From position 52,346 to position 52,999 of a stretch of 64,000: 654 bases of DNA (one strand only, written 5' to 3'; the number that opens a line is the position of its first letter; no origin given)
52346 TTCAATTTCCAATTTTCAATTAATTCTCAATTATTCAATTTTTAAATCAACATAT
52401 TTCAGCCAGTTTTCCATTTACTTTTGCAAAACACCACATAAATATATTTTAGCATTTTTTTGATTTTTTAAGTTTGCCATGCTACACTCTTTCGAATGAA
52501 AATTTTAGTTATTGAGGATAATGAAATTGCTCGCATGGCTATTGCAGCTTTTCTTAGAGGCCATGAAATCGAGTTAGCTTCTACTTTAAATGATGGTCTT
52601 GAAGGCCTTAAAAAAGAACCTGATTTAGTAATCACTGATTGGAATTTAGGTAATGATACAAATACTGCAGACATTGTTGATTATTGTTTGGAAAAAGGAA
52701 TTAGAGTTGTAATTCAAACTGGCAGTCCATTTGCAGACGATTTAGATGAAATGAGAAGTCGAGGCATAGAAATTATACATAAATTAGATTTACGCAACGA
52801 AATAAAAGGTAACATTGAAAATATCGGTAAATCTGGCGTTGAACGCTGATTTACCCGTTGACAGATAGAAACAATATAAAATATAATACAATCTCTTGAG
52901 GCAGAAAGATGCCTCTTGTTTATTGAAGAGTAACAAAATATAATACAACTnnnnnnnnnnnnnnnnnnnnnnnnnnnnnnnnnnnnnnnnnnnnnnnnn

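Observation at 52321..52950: Orphan CheY-like receiver domain inserted between fusA and tuf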

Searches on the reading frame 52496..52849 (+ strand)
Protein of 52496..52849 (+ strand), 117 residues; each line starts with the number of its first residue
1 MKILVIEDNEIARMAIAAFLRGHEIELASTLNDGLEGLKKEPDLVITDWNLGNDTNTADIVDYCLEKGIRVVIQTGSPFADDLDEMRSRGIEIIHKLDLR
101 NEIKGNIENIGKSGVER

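Call 3: search_protein_families(library=pfam, proteins=[window:52496-52849:+], max_evalue=0.1)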
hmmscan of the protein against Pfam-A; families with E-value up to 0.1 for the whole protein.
window:52496-52849:+ (117 aa): 1 family
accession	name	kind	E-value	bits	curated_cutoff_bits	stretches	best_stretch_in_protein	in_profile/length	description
PF00072.30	Response_reg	-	5.5e-06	27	30.2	1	3-53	1-54/111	Response regulator receiver domain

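Call 6: find_homologous_proteins(query=window:52496-52849:+, max_evalue=0.001)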
Query window:52496-52849:+ (117 aa): 3 proteins with E <= 0.001 among 8 candidates.
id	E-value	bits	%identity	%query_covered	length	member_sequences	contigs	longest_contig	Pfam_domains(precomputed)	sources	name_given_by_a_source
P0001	1.0e-68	246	100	99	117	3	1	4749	PF00072.31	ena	-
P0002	3.4e-35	138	58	100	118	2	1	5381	-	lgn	-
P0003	4.1e-35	138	58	100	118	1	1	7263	-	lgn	-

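Call 7: find_encoding_contigs(protein=window:52496-52849:+, flank=10000, max_places=10)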
Protein window:52496-52849:+ (117 aa): 2 contigs read that carry it; 1 place shown.
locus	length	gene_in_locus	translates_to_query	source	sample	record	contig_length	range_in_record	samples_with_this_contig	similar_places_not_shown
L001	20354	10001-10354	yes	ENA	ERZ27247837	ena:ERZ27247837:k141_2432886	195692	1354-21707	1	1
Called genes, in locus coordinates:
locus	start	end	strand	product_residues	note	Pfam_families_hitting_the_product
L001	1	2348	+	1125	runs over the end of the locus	PF04563:RNA_pol_Rpb2_1, PF04561:RNA_pol_Rpb2_2, PF04565:RNA_pol_Rpb2_3, PF10385:RNA_pol_Rpb2_45, PF00562:RNA_pol_Rpb2_6, PF04560:RNA_pol_Rpb2_7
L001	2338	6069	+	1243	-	PF04997:RNA_pol_Rpb1_1, PF00623:RNA_pol_Rpb1_2, PF04983:RNA_pol_Rpb1_3, PF04998:RNA_pol_Rpb1_5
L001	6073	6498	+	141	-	PF00164:Ribosom_S12_S23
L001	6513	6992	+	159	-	PF00177:Ribosomal_S7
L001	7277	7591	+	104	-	-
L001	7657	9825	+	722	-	PF00009:GTP_EFTU, PF22042:EF-G_D2, PF03144:GTP_EFTU_D2, PF14492:EFG_III, PF16658:RF3_C (weak), PF03764:EFG_IV, PF00679:EFG_C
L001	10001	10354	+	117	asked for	PF00072:Response_reg (weak)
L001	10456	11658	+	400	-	PF00009:GTP_EFTU, PF03144:GTP_EFTU_D2, PF03143:GTP_EFTU_D3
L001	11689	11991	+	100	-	PF00338:Ribosomal_S10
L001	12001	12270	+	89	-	-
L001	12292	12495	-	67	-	-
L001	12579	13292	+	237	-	PF00297:Ribosomal_L3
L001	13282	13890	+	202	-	PF00573:Ribosomal_L4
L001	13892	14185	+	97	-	PF00276:Ribosomal_L23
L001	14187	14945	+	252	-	PF00181:Ribosomal_L2_N, PF03947:Ribosomal_L2_C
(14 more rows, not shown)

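Call 8: find_encoding_contigs(protein=P0002, flank=10000, max_places=6)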
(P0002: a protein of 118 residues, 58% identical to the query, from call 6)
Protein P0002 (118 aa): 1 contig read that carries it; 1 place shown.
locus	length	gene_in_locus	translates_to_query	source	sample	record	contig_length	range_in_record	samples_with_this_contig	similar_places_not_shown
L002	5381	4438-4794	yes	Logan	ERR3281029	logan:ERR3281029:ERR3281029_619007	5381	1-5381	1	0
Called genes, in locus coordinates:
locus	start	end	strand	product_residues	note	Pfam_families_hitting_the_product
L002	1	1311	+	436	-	?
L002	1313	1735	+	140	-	PF00164:Ribosom_S12_S23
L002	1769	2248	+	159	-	PF00177:Ribosomal_S7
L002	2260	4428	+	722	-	PF00009:GTP_EFTU, PF22042:EF-G_D2, PF03144:GTP_EFTU_D2, PF14492:EFG_III, PF16658:RF3_C, PF03764:EFG_IV, PF00679:EFG_C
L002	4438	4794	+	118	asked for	-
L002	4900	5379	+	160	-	?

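Call 9: find_encoding_contigs(protein=P0003, flank=10000, max_places=6)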
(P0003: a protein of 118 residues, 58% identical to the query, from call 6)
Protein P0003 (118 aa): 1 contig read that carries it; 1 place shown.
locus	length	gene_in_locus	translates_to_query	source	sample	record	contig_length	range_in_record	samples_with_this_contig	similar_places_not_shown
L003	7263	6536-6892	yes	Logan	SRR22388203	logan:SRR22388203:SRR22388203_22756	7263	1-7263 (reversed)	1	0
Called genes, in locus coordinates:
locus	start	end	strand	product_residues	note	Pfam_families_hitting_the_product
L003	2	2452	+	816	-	?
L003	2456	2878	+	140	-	PF00164:Ribosom_S12_S23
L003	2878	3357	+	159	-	PF00177:Ribosomal_S7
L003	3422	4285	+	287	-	PF04480:DUF559, PF18741:MTES_1575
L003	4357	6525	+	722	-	PF00009:GTP_EFTU, PF22042:EF-G_D2, PF03144:GTP_EFTU_D2, PF14492:EFG_III, PF16658:RF3_C, PF03764:EFG_IV, PF00679:EFG_C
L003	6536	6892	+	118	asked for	-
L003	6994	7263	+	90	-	?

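Call 14: find_related_loci(query=A1, collection=genome_contigs, flank=10000)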
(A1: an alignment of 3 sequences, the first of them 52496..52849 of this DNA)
Query A1 (117 aa) in genome_contigs; peptide patterns used: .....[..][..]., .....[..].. (x = any residue, [..] = any of these).
600 stretches matched a pattern (row limit reached: there are more); 9 encode a relative of the query (tblastn E <= 1e-3); 9 distinct loci.
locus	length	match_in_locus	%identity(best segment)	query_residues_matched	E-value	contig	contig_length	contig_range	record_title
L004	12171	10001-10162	42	1-51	2e-7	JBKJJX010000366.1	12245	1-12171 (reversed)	MAG: Bacteroidota bacterium isolate ant_bin.22 S1Ck117_718273_flag_1_multi_10.0000_len_12245, whole genome shotgun seque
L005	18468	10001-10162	45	1-51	1e-6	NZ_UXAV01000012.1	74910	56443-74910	Filibacter tadaridae isolate aTB-66, whole genome shotgun sequence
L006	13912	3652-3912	34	1-78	1e-6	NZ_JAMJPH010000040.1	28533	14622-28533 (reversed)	Nocardioides bruguierae strain BSK12Z-3 Scaffold20_1, whole genome shotgun sequence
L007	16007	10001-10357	30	1-110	2e-6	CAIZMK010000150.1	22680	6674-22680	MAG: uncultured Methylococcaceae bacterium isolate A-1_bin-241 genome assembly, contig: bin-241:150/295, whole genome sh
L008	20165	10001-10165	42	1-51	3e-6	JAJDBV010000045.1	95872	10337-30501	MAG: Nitrospirota bacterium isolate OFTM249 OFTM249_44, whole genome shotgun sequence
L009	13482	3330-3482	41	2-49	1e-5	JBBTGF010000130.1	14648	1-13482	MAG: Elusimicrobiota bacterium isolate H32-bin141_1 H32_bin141_1_000000000130, whole genome shotgun sequence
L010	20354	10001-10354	34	1-114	1e-5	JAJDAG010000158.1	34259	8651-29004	MAG: candidate division KSB1 bacterium isolate OFTM72 OFTM72_157, whole genome shotgun sequence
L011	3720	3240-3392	37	1-48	2e-5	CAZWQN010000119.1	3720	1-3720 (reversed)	MAG TPA_asm: uncultured Thermotogae bacterium isolate SRP098346_co1_422 genome assembly, contig: NODE_39987_length_3720_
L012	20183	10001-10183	37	1-55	3e-5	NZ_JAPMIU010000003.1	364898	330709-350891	Frateuria hangzhouensis strain STR12 ZB100002, whole genome shotgun sequence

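Call 16: find_homologous_proteins(query=A1, max_evalue=0.001)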
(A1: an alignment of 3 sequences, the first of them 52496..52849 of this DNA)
Query A1 (3 sequences) (117 aa, profile of the alignment): 4 proteins with E <= 0.001 among 1127 candidates.
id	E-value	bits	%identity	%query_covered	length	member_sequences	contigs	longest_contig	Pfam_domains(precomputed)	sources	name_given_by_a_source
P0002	4.3e-65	235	58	100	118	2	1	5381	-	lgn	-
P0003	1.2e-64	233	58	100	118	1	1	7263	-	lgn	-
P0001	8.9e-60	218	100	99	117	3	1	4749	PF00072.31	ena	-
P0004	2.6e-39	152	58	100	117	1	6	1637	PF00072.31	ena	-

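Call 17: find_encoding_contigs(protein=P0004, flank=10000, max_places=10)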
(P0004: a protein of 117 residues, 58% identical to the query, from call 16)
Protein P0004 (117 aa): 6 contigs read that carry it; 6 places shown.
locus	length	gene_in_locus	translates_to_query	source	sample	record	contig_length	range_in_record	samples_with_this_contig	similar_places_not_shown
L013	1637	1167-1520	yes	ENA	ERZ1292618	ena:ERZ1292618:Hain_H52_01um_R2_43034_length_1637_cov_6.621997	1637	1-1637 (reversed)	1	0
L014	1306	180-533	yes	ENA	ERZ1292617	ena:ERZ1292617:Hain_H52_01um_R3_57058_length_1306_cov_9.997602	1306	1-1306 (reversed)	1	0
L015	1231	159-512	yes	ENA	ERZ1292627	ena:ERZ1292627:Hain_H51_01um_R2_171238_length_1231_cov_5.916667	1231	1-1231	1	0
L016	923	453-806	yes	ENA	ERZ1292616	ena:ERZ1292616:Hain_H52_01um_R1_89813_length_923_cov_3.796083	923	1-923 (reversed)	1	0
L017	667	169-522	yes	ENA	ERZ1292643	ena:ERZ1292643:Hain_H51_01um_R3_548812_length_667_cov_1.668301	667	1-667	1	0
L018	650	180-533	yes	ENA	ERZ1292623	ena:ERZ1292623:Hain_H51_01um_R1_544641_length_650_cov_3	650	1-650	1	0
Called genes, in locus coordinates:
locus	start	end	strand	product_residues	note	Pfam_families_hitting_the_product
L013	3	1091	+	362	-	?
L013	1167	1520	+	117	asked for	PF00072:Response_reg (weak)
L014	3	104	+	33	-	?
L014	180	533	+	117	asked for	PF00072:Response_reg (weak)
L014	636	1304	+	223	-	?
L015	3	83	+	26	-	?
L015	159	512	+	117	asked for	PF00072:Response_reg (weak)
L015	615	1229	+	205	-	?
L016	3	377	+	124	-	?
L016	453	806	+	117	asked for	PF00072:Response_reg (weak)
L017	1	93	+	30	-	?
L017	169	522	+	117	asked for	PF00072:Response_reg (weak)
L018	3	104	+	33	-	?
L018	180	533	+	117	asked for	PF00072:Response_reg (weak)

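Call 32: search_protein_representatives(alignment_id=A1)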
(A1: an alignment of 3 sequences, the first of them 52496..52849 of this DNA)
Query: 3 sequences, 118 profile positions. Proteins with E-value up to 0.001 (for the whole library): 316; up to 1e-10: 6; up to 1e-30: 1. The best 150 are listed.
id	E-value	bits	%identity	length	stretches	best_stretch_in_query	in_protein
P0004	8.2e-40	151.5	-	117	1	1-118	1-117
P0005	1.4e-16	76.6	-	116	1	1-118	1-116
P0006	8.2e-13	64.4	-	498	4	3-77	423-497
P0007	1.5e-11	60.4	-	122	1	2-96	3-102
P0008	1.5e-11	60.3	-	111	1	1-78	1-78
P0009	3.8e-11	59.1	-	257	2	2-93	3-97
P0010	2.6e-10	56.4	-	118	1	1-97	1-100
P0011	1.8e-09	53.7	-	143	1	2-97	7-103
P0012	3.3e-09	52.8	-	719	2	3-77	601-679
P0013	6.0e-09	52.0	-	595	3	2-52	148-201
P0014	1.0e-08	51.3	-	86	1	32-117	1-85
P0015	1.5e-08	50.7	-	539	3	2-108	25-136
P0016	2.1e-08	50.2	-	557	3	2-58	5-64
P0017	6.2e-08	48.7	-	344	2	1-80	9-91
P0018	7.4e-08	48.5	-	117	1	1-114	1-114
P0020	7.9e-08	48.4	-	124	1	2-109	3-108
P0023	1.4e-07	47.6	-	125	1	1-95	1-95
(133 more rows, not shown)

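Call 38: find_homologous_proteins(query=A4, max_evalue=0.001)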
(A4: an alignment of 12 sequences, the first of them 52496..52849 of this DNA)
Query A4 (12 sequences) (117 aa, profile of the alignment): 166 proteins with E <= 0.001 among 1739 candidates; the best 120 are listed.
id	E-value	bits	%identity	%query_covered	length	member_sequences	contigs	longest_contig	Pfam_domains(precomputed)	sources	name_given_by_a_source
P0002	1.6e-39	152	58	100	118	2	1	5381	-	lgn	-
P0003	2.1e-39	152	58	100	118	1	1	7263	-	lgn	-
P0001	4.9e-39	151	100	99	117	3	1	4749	PF00072.31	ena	-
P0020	1.5e-31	127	30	82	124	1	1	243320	PF00072.31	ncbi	-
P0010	3.4e-30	122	37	65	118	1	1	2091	PF00072.31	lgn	-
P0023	7.8e-30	121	41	64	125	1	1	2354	PF00072.31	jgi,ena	-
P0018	4.3e-26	109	33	100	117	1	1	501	PF00072.31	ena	-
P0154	5.7e-9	54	40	68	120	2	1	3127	PF00072.31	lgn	-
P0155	1.3e-8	53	34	67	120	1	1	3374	PF00072.31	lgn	-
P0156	1.4e-8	53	46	44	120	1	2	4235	PF00072.31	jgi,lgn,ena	-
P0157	4.2e-8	51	32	47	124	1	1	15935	PF00072.31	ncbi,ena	-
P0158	4.4e-8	51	39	45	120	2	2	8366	PF00072.31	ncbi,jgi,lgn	-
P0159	6.2e-8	51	28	97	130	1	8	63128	PF00072.31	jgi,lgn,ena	jgi:two-component system chemotaxis response regulator CheY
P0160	6.9e-8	50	35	44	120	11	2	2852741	PF00072.31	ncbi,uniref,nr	ncbi:response regulator [Teichococcus vastitatis]|uniref:Response regulator n=1 Tax=Teichococcus vas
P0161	1.0e-7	50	36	47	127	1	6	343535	PF00072.31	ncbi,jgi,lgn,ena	ncbi:MAG: chemotaxis response regulator CheY [Syntrophaceae bacterium]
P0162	1.3e-7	50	36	47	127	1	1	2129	PF00072.31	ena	-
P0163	1.3e-7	50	33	44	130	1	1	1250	PF00072.31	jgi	jgi:two-component system chemotaxis response regulator CheY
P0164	1.4e-7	49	35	44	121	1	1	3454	PF00072.31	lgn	-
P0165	1.5e-7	49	36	47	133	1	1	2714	PF00072.31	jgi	jgi:two-component system chemotaxis response regulator CheY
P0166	1.9e-7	49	39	47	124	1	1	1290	PF00072.31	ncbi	-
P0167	2.0e-7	49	31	44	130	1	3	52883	PF00072.31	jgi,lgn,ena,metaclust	metaclust:\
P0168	2.1e-7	49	36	44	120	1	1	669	PF00072.31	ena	-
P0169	2.2e-7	49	38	44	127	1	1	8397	PF00072.31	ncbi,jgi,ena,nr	ncbi:MAG TPA: two-component system response regulator [Bacteroidetes bacterium]|nr:two-component sys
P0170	2.4e-7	49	38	44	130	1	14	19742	PF00072.31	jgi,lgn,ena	-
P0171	2.4e-7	49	38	44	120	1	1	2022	PF00072.31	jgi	jgi:two-component system chemotaxis response regulator CheY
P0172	2.5e-7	49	33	44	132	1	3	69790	PF00072.31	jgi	jgi:two-component system chemotaxis response regulator CheY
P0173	2.7e-7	49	41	47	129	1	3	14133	PF00072.31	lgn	-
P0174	2.7e-7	49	35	44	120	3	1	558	PF00072.31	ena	-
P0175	2.9e-7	48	25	97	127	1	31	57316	PF00072.31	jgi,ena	jgi:two-component system chemotaxis response regulator CheY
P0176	2.9e-7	48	40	44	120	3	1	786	PF00072.31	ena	-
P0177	3.1e-7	48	25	97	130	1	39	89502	PF00072.31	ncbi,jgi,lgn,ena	jgi:two-component system chemotaxis response regulator CheY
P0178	3.3e-7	48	40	44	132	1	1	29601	PF00072.31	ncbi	ncbi:response regulator [Belnapia moabensis]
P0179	3.5e-7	48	35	44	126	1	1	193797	PF00072.31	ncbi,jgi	-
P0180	3.6e-7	48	25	97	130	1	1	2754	PF00072.31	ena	-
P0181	3.6e-7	48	28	97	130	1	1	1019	PF00072.31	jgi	jgi:two-component system, chemotaxis family, chemotaxis protein CheY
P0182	4.0e-7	48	25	97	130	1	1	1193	PF00072.31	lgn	-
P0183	4.1e-7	48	31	44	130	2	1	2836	PF00072.31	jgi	jgi:two-component system chemotaxis response regulator CheY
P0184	4.4e-7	48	35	45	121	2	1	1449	PF00072.31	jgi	jgi:two-component system chemotaxis response regulator CheY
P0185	4.4e-7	48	25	97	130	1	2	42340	PF00072.31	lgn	-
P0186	4.5e-7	48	39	47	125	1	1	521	PF00072.31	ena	-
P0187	4.8e-7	48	25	97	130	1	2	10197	PF00072.31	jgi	jgi:two-component system, chemotaxis family, chemotaxis protein CheY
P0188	5.2e-7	48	26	97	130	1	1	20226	PF00072.31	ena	-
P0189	5.2e-7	48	35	45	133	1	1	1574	PF00072.31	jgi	jgi:two-component system chemotaxis response regulator CheY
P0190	5.3e-7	48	43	47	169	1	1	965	PF00072.31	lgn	-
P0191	5.4e-7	48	30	97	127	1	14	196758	PF00072.31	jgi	jgi:two-component system chemotaxis response regulator CheY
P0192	5.8e-7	47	31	97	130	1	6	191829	PF00072.31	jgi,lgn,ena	-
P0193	5.9e-7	47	39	44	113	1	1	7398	PF00072.31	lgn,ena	-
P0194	6.0e-7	47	33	45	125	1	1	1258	PF00072.31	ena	-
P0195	6.1e-7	47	33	44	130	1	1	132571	PF00072.31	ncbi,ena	-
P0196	6.4e-7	47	36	44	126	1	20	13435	PF00072.31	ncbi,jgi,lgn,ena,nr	ncbi:MAG: response regulator [SAR324 cluster bacterium]|nr:response regulator [SAR324 cluster bacter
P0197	6.6e-7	47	33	44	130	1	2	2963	PF00072.31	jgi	jgi:two-component system chemotaxis response regulator CheY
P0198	6.8e-7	47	33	45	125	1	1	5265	PF00072.31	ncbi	-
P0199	6.9e-7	47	42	44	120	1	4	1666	PF00072.31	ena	-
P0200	7.1e-7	47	36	44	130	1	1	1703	PF00072.31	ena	-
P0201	7.2e-7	47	31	97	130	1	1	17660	PF00072.31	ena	-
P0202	7.5e-7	47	33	44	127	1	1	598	PF00072.31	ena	-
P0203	7.6e-7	47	28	97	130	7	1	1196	PF00072.31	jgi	-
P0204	7.8e-7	47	26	97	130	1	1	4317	PF00072.31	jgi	jgi:two-component system chemotaxis response regulator CheY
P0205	7.9e-7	47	36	47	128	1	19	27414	PF00072.31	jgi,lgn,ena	-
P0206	8.2e-7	47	33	44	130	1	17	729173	PF00072.31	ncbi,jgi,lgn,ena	jgi:two-component system chemotaxis response regulator CheY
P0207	9.2e-7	47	27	97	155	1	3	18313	PF00072.31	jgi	jgi:two-component system chemotaxis response regulator CheY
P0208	1.0e-6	47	35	44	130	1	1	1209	PF00072.31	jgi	jgi:two-component system, chemotaxis family, chemotaxis protein CheY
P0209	1.0e-6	47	35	44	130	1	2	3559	PF00072.31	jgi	jgi:two-component system, chemotaxis family, chemotaxis protein CheY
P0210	1.1e-6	47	33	44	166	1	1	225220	PF00072.31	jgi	jgi:two-component system chemotaxis response regulator CheY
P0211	1.1e-6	47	26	97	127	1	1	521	PF00072.31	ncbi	-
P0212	1.2e-6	46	35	44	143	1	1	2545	PF00072.31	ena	-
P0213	1.2e-6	46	26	97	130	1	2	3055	PF00072.31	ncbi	-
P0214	1.3e-6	46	36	44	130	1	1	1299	PF00072.31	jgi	jgi:two-component system, chemotaxis family, chemotaxis protein CheY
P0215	1.4e-6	46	36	47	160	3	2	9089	PF00072.31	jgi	-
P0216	1.4e-6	46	27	97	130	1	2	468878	PF00072.31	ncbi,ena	-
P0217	1.4e-6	46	35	44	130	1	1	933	PF00072.31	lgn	-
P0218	1.4e-6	46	35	44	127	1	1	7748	PF00072.31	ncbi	ncbi:MAG: response regulator [Bacteroidota bacterium]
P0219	1.5e-6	46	48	41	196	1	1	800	PF00072.31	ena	-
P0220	1.5e-6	46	35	44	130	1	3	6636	PF00072.31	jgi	jgi:two-component system chemotaxis response regulator CheY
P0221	1.6e-6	46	35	44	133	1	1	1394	PF00072.31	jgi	jgi:two-component system chemotaxis response regulator CheY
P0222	1.6e-6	46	35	44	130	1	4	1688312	PF00072.31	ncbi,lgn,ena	-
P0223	1.6e-6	46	33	44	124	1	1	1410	PF00072.31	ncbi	-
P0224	1.7e-6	46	36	44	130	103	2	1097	PF00072.31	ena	-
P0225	1.9e-6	46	35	44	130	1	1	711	PF00072.31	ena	-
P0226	1.9e-6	46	25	97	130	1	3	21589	PF00072.31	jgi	jgi:two-component system chemotaxis response regulator CheY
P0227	2.0e-6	46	33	44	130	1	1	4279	PF00072.31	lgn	-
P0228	2.0e-6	46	38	44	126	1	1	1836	PF00072.31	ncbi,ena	-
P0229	2.2e-6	46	40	44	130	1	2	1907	PF00072.31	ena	-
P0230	2.3e-6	46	33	44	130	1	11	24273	PF00072.31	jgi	jgi:two-component system chemotaxis response regulator CheY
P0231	2.5e-6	45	35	44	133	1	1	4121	PF00072.31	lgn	-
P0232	2.7e-6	45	33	44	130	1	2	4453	PF00072.31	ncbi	-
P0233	2.7e-6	45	27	97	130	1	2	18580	PF00072.31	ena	-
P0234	2.9e-6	45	32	44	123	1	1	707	PF00072.31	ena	-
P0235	3.3e-6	45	32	44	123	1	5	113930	PF00072.31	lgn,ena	-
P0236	3.4e-6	45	33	44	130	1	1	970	PF00072.31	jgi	jgi:two-component system, chemotaxis family, chemotaxis protein CheY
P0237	3.7e-6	45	36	44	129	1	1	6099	PF00072.31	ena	-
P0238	4.2e-6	45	40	44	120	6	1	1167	PF00072.31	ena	-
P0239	5.3e-6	44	33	44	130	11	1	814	PF00072.31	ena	-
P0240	6.4e-6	44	36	44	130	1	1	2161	PF00072.31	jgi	jgi:two-component system chemotaxis response regulator CheY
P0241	6.9e-6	44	36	44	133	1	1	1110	PF00072.31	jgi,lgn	jgi:two-component system chemotaxis response regulator CheY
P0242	6.9e-6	44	41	45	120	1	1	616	PF00072.31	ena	-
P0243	7.7e-6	44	31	44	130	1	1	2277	PF00072.31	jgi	jgi:two-component system, chemotaxis family, chemotaxis protein CheY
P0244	9.6e-6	44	35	44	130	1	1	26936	PF00072.31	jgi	jgi:two-component system, chemotaxis family, chemotaxis protein CheY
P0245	1.0e-5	43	35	44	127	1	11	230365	PF00072.31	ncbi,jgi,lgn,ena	jgi:two-component system chemotaxis response regulator CheY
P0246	1.1e-5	43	36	44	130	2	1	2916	PF00072.31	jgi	jgi:two-component system, chemotaxis family, chemotaxis protein CheY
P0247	1.2e-5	43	35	44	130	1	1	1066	PF00072.31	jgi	-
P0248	1.2e-5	43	35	44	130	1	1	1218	PF00072.31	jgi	jgi:two-component system, chemotaxis family, chemotaxis protein CheY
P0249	1.2e-5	43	35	44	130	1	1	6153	PF00072.31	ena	-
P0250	1.3e-5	43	34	44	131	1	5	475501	PF00072.31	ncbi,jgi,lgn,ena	-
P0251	1.4e-5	43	36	44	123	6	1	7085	PF00072.31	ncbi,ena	-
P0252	1.5e-5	43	33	44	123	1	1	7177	PF00072.31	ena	-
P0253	1.7e-5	43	33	44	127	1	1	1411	PF00072.31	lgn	-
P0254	1.7e-5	43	36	44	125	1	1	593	PF00072.31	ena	-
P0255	1.7e-5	43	33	44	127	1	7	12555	PF00072.31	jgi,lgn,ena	jgi:two-component system chemotaxis response regulator CheY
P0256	1.8e-5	43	36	44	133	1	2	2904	PF00072.31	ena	-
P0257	1.9e-5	43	30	44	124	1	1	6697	PF00072.31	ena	-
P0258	1.9e-5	43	36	44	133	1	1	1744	PF00072.31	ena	-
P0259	1.9e-5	43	36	44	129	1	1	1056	PF00072.31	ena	-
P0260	1.9e-5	43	36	44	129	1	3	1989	PF00072.31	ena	-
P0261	2.2e-5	42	32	44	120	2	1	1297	PF00072.31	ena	-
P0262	2.5e-5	42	32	45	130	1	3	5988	PF00072.31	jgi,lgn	jgi:two-component system chemotaxis response regulator CheY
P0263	2.5e-5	42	38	44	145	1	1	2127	PF00072.31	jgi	-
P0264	2.6e-5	42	35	44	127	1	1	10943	PF00072.31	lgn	-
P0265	2.8e-5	42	36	44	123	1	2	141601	PF00072.31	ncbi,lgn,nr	ncbi:MAG: response regulator [Candidatus Delongbacteria bacterium]|nr:response regulator [Candidatus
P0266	2.8e-5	42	33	44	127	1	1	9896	PF00072.31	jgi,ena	-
